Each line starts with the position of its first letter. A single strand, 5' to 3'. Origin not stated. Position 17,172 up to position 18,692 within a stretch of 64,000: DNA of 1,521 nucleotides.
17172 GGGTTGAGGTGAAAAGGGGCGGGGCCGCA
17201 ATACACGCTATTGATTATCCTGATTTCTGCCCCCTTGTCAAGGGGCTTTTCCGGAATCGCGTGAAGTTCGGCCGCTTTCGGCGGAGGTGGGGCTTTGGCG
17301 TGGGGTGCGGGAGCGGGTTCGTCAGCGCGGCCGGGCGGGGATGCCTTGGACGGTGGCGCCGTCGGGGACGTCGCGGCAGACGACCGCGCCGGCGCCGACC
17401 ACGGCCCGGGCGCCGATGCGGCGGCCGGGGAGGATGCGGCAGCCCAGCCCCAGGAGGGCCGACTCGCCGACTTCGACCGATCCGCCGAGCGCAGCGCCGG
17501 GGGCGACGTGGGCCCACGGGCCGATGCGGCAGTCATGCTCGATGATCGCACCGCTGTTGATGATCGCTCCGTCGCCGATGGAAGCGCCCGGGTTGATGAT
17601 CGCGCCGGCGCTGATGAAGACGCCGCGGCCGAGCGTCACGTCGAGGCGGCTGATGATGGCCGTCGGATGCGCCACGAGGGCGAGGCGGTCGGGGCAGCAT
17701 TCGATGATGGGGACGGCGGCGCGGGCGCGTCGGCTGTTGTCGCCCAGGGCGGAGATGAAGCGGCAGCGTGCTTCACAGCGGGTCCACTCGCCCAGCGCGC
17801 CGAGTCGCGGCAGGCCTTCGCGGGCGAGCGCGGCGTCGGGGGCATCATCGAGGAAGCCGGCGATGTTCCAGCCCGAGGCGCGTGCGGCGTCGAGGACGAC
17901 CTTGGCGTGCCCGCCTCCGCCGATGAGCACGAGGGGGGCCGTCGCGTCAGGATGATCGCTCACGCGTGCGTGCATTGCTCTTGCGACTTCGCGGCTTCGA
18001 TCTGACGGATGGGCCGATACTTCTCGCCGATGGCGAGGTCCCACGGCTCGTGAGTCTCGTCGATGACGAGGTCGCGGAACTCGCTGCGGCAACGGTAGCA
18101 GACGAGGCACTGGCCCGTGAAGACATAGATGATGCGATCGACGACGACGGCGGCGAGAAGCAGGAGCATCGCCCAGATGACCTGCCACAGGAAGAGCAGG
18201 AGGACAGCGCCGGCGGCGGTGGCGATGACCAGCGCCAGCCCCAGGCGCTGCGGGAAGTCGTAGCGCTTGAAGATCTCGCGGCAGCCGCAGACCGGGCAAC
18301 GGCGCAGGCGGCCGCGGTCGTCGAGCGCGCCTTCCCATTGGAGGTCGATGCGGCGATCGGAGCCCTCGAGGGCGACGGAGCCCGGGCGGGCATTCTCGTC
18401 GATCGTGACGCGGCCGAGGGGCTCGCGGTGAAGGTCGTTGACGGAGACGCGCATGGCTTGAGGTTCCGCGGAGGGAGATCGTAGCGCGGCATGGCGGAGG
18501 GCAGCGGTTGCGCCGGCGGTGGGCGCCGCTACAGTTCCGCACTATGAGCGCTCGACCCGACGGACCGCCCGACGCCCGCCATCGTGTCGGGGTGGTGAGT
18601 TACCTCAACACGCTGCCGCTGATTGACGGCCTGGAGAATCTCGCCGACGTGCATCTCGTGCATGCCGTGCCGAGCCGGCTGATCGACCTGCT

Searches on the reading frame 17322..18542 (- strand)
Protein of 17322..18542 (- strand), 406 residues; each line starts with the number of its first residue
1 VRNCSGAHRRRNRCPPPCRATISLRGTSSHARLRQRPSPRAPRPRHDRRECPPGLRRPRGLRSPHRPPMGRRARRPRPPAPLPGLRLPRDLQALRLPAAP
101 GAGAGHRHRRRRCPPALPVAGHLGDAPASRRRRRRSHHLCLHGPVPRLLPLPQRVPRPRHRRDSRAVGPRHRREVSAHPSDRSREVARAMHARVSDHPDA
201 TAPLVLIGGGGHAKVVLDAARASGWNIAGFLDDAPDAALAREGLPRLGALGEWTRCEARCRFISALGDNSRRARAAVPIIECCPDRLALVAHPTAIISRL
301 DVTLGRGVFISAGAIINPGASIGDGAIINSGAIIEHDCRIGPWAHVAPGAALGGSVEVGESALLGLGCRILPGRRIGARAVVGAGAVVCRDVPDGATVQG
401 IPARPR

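Call 73: search_protein_families(library=pfam, proteins=[window:17322-18542:-], max_evalue=0.001)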
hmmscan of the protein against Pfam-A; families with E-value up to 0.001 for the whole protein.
window:17322-18542:- (406 aa): 4 families
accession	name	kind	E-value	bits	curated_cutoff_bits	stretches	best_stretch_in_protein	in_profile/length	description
PF00132.30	Hexapep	-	1.5e-17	62.9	27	4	319-354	1-36/36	Bacterial transferase hexapeptide (six repeats)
PF17836.7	PglD_N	-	4.4e-14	53.2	23.4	1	204-274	2-73/78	PglD N-terminal domain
PF14602.12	Hexapep_2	-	0.00023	21.2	27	0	356-388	2-32/34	Hexapeptide repeat of succinyl-transferase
PF25084.1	LbH_EIF2B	-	0.00079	19.8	54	0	301-387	9-98/105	EIF2B subunit epsilon LbH domain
